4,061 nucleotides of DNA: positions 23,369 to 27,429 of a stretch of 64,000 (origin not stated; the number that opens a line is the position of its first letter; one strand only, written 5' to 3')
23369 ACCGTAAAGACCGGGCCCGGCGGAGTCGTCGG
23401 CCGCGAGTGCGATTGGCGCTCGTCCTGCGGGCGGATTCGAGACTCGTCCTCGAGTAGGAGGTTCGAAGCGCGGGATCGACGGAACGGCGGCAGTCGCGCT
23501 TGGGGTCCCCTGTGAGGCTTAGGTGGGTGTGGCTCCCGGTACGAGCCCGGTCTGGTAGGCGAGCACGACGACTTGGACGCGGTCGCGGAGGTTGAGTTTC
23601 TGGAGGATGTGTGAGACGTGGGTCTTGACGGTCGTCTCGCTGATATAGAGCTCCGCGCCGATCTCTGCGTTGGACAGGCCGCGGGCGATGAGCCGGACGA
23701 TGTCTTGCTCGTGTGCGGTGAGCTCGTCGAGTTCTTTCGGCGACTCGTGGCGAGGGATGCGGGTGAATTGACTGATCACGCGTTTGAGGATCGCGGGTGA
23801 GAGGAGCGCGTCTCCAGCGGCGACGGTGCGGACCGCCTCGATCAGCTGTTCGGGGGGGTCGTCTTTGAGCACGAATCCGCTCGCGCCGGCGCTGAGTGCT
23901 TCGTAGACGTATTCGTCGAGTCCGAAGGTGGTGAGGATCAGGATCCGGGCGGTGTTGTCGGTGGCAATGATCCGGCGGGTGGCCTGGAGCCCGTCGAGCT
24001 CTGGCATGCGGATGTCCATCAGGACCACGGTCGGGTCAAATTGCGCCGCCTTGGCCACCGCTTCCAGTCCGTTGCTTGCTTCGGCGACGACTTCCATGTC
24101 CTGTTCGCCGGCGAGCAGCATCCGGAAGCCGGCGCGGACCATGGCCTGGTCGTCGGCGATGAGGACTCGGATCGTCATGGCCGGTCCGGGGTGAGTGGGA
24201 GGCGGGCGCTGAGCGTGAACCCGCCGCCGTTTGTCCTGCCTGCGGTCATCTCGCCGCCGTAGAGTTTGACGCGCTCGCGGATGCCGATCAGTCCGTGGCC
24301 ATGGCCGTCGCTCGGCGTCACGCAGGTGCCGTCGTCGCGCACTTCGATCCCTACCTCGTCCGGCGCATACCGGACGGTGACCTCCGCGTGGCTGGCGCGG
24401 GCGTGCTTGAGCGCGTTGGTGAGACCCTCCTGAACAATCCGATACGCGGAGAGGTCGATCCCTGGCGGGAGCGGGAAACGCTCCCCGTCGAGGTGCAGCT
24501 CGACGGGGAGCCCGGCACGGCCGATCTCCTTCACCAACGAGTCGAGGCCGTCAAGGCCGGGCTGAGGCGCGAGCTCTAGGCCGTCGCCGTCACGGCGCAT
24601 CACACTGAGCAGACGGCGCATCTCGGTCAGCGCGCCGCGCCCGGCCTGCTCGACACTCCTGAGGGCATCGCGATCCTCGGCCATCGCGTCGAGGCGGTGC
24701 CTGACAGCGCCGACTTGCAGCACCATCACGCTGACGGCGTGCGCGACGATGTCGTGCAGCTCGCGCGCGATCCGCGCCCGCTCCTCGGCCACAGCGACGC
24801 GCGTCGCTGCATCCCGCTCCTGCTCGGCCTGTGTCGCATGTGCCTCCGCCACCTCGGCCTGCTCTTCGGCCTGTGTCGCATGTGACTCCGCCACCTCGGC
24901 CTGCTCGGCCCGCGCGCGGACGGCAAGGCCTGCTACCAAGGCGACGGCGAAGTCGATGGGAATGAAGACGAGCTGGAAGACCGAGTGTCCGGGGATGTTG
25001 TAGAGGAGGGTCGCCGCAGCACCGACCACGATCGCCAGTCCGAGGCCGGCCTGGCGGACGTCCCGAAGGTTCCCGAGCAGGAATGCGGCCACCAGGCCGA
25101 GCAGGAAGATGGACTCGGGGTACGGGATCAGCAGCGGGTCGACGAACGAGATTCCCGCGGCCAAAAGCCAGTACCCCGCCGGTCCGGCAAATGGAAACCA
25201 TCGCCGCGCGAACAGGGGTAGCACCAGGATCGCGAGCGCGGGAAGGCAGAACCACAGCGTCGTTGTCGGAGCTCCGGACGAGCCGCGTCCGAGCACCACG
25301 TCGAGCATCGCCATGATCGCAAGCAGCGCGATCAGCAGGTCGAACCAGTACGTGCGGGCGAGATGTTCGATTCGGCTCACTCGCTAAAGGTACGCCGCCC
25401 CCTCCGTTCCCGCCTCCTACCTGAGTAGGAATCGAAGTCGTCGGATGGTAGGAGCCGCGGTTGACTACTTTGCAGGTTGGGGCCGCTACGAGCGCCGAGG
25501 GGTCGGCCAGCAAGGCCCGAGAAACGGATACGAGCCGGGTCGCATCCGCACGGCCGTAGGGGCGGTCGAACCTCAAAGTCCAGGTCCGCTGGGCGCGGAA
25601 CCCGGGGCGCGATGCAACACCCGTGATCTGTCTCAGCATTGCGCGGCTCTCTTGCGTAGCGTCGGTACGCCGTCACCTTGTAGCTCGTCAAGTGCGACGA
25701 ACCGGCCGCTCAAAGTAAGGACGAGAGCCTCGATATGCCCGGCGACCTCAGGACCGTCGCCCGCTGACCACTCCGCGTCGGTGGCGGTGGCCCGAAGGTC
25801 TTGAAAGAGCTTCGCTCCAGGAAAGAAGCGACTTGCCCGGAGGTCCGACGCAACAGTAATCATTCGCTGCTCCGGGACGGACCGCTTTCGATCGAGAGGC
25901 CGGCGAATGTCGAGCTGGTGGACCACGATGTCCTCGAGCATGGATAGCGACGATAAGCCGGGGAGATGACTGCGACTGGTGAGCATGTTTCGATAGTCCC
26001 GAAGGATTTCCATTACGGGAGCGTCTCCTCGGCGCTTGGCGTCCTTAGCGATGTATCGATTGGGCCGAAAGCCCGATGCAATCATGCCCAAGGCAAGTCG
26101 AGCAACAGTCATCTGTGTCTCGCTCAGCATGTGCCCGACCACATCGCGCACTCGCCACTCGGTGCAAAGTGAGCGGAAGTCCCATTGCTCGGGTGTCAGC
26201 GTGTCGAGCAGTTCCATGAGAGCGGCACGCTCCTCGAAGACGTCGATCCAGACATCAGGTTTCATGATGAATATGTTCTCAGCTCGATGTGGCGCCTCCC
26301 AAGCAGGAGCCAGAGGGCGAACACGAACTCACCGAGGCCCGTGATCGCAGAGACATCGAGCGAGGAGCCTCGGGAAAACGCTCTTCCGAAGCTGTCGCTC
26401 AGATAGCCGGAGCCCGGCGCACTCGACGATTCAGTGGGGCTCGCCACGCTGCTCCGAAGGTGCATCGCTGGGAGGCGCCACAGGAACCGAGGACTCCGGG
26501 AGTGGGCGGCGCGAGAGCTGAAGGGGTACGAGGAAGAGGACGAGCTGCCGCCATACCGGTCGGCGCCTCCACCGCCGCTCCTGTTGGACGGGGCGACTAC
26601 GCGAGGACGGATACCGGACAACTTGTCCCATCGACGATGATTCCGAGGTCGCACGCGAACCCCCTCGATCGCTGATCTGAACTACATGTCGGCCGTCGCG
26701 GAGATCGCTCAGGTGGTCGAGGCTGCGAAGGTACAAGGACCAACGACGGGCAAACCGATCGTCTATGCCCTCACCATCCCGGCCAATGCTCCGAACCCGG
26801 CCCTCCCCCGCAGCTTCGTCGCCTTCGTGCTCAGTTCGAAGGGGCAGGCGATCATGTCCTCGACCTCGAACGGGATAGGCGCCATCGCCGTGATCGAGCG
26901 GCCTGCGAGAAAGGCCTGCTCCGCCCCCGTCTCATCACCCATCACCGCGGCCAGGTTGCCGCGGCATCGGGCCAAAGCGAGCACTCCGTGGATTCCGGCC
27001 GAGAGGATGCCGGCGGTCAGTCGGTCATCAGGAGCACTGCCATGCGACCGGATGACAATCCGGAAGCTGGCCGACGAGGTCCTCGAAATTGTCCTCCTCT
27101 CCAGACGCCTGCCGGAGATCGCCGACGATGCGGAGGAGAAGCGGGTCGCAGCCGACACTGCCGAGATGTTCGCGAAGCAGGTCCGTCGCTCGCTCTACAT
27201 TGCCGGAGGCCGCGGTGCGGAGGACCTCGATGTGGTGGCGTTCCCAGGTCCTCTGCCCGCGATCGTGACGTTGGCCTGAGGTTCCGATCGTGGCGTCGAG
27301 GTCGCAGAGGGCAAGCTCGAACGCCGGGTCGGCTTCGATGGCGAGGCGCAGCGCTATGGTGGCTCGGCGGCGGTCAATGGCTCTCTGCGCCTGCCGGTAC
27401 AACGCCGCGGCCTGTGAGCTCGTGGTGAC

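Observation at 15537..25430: Fully intact 10-kb single-strand envelope cluster: kinase/regulator pair, anchored hydrolase, PAP2-like/kinase protein, PAP2, and kinase-like/flippase-like protein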

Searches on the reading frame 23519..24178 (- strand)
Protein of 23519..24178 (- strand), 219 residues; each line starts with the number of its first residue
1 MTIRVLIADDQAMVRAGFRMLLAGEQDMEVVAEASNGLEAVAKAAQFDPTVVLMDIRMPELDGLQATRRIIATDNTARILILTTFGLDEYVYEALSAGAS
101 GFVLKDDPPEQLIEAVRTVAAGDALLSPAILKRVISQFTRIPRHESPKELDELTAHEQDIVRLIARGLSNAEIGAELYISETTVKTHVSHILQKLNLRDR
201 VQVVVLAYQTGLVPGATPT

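Call 3: search_protein_families(library=pfam, proteins=[window:23519-24178:-], max_evalue=0.01)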
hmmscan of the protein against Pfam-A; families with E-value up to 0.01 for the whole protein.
window:23519-24178:- (219 aa): 6 families
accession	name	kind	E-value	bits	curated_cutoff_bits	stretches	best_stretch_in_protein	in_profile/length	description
PF00072.30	Response_reg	-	2.9e-26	92.2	30.2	1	5-117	1-111/111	Response regulator receiver domain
PF00196.25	GerE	-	7.5e-19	67.6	23.5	1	152-207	2-57/57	Bacterial regulatory proteins, luxR family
PF08281.18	Sigma70_r4_2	-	1.6e-06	28.1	25.7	1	150-195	8-54/54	Sigma-70, region 4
PF04545.22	Sigma70_r4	-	2.9e-05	23.9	24.1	1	150-195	2-48/50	Sigma-70, region 4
PF13936.12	HTH_38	-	0.0019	18.3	27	0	153-188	5-41/44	Helix-turn-helix domain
PF13384.12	HTH_23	-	0.0066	16.7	24.6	0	160-185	10-35/50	Homeodomain-like domain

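Call 4: search_protein_families(library=ncbifam, proteins=[window:23519-24178:-], max_evalue=0.01)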
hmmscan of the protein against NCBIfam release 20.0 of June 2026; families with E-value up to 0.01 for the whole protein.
window:23519-24178:- (219 aa): 104 families (the best 25 are shown)
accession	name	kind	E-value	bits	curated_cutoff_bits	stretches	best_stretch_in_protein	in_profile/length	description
NF007935.0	PRK10651.1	equivalog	4.2e-54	183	250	1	3-209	7-212/216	two-component system response regulator NarL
NF047785.1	respo_reg_MadR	equivalog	2.1e-48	164.5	300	1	3-213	1-209/209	MadR family response regulator transcription factor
NF007708.0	PRK10403.1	equivalog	7.6e-44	149.7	343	1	3-210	7-211/215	nitrate/nitrite response regulator protein NarP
NF052445.1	RespRegMctR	equivalog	1.8e-43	148.4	300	1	3-212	2-204/205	two-component system response regulator MctR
NF007018.1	PRK09483.1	equivalog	3.8e-37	128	280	1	3-213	2-209/217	UvrY/SirA/GacA family response regulator transcription factor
NF011896.0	PRK15369.1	equivalog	1.8e-36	125.8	242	1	2-212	3-209/211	two component system response regulator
NF007685.0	PRK10360.1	equivalog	3.8e-28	98.6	258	1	3-203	2-188/196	response regulator transcription factor UhpA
NF001965.0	PRK00742.1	subfamily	1.9e-24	86.5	293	1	1-107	2-109/357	chemotaxis-specific protein-glutamate methyltransferase CheB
NF007403.0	PRK09935.1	equivalog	1.2e-23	83.9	271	1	5-208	6-205/210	fimbria biosynthesis transcriptional regulator FimZ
NF041367.1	CheY_Halo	equivalog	1.3e-23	83.6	200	1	5-119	1-113/114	chemotaxis protein CheY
NF007419.0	PRK09958.1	equivalog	2.7e-23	82.6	251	1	5-208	3-199/204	acid-sensing system DNA-binding response regulator EvgA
NF009206.0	PRK12555.1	subfamily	7e-22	77.8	342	1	3-168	1-160/340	chemotaxis-specific protein-glutamate methyltransferase CheB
NF041830.1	RR_TF_ErdR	exception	3.7e-20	72.6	390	1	4-212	3-210/213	response regulator transcription factor ErdR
NF007505.1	PRK10100.1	equivalog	2.7e-19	69.7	250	1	42-207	35-199/204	biofilm master transcriptional regulator CsgD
NF008677.0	PRK11697.1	equivalog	4.4e-19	68.8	246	1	3-142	2-137/238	two-component system response regulator BtsR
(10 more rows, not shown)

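Call 6: find_encoding_contigs(protein=window:23519-24178:-, flank=10000, max_places=6)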
Protein window:23519-24178:- (219 aa): no gene with exactly this product is on record in the collection.

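Call 54: search_protein_families(library=padloc, proteins=[window:23519-24178:-], max_evalue=0.001)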
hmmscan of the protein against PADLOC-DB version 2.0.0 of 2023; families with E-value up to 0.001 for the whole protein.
window:23519-24178:- (219 aa): 3 families
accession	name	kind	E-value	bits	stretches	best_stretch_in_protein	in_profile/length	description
PDLC01851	CARF3--CARF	-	2.8e-09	34.8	1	151-196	208-253/279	-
PDLC01855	CARF3--CARF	-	1.3e-07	29.6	1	137-195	202-260/288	-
PDLC00405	SduA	-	1.6e-06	25.8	1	4-140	8-149/323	DUF4263 domain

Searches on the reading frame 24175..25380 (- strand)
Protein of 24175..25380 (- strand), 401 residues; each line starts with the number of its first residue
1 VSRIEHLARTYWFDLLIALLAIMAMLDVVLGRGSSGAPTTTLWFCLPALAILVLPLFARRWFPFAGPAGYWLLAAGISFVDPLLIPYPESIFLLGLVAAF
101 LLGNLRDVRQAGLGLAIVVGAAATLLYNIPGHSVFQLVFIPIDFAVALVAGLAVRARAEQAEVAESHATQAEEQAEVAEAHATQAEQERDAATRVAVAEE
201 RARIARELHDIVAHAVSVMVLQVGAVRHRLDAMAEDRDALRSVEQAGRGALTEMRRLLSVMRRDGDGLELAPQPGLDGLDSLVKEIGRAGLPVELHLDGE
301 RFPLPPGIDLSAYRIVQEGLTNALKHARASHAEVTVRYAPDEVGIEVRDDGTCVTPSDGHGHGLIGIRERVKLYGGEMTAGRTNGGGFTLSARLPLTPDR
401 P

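Call 3: search_protein_families(library=pfam, proteins=[window:24175-25380:-], max_evalue=0.01)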
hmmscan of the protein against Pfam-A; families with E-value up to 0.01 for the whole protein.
window:24175-25380:- (401 aa): 3 families
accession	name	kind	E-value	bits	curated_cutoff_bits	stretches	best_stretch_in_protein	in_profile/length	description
PF07730.19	HisKA_3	-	2.2e-15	57.4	24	1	200-264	1-66/68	Histidine kinase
PF02518.31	HATPase_c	-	4e-13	50.2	26.4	1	311-397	5-110/111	Histidine kinase-, DNA gyrase B-, and HSP90-like ATPase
PF13581.12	HATPase_c_2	-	0.0012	19.3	27.4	1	315-359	35-84/127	Histidine kinase-like ATPase domain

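Call 4: search_protein_families(library=ncbifam, proteins=[window:24175-25380:-], max_evalue=0.01)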
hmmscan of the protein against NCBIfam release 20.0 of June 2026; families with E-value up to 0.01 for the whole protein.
window:24175-25380:- (401 aa): 9 families
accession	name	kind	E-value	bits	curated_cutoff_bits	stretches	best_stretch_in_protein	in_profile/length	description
NF047786.1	his_kin_MadS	equivalog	3.9e-25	88.8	500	1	147-395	173-434/434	MadS family sensor histidine kinase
NF008649.0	PRK11644.1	equivalog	5.5e-24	84.8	408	1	174-387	275-489/499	signal transduction histidine-protein kinase/phosphatase UhpB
NF007896.0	PRK10600.1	equivalog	2e-22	79.6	578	1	186-389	376-578/598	nitrate/nitrite two-component system sensor histidine kinase NarX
NF052531.1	Strep_LiaS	equivalog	6e-21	75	450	1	170-396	102-327/328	envelope stress sensor histidine kinase LiaS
NF008184.0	PRK10935.1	equivalog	3.2e-20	72.3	553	1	185-395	348-558/565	nitrate/nitrite two-component system sensor histidine kinase NarQ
NF052443.1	SensHisKinMctS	equivalog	2e-19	69.3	700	1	198-397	248-449/457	two-component system sensor histidine kinase MctS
NF047322.1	HK_morpho_MacS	equivalog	4.7e-05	22.7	300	1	181-387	162-359/367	MacS family sensor histidine kinase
NF040691.1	MtrAB_MtrB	equivalog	0.0012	17.9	450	1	314-357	390-433/507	MtrAB system histidine kinase MtrB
NF041832.1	near_NosP_CTERM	subfamily_domain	0.0038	16.4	400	0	314-355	123-164/370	NahK/ErcS family hybrid sensor histidine kinase/response regulator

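Call 54: search_protein_families(library=padloc, proteins=[window:24175-25380:-], max_evalue=0.001)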
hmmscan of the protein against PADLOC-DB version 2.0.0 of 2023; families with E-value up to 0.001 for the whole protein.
window:24175-25380:- (401 aa): 0 families

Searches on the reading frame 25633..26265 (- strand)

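Call 68: search_protein_families(library=pfam, proteins=[window:25633-26265:-], max_evalue=0.01)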
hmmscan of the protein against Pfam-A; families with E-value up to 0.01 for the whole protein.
window:25633-26265:- (210 aa): 2 families
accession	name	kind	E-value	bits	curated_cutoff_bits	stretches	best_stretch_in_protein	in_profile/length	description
PF11716.13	MDMPI_N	-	1.4e-09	39.2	24.2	1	11-65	3-57/140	Mycothiol maleylpyruvate isomerase N-terminal domain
PF12867.12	DinB_2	-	2.2e-05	25.3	24.8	1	12-98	5-82/128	DinB superfamily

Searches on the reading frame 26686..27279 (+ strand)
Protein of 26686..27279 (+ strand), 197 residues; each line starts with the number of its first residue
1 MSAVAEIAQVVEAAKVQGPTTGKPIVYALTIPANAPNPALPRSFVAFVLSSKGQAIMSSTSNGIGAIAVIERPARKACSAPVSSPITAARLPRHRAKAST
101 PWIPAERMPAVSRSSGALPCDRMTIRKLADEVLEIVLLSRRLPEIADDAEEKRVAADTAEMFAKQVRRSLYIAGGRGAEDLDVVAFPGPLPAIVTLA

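Call 68: search_protein_families(library=pfam, proteins=[window:26686-27279:+], max_evalue=0.01)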
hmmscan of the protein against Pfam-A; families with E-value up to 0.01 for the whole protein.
window:26686-27279:+ (197 aa): 2 families
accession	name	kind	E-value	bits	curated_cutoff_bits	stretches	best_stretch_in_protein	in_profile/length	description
PF13531.11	SBP_bac_11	-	5.9e-05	23.4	25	1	19-58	183-222/227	Bacterial extracellular solute-binding protein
PF01547.30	SBP_bac_1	-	0.00049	20.6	26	1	14-55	266-307/307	Bacterial extracellular solute-binding protein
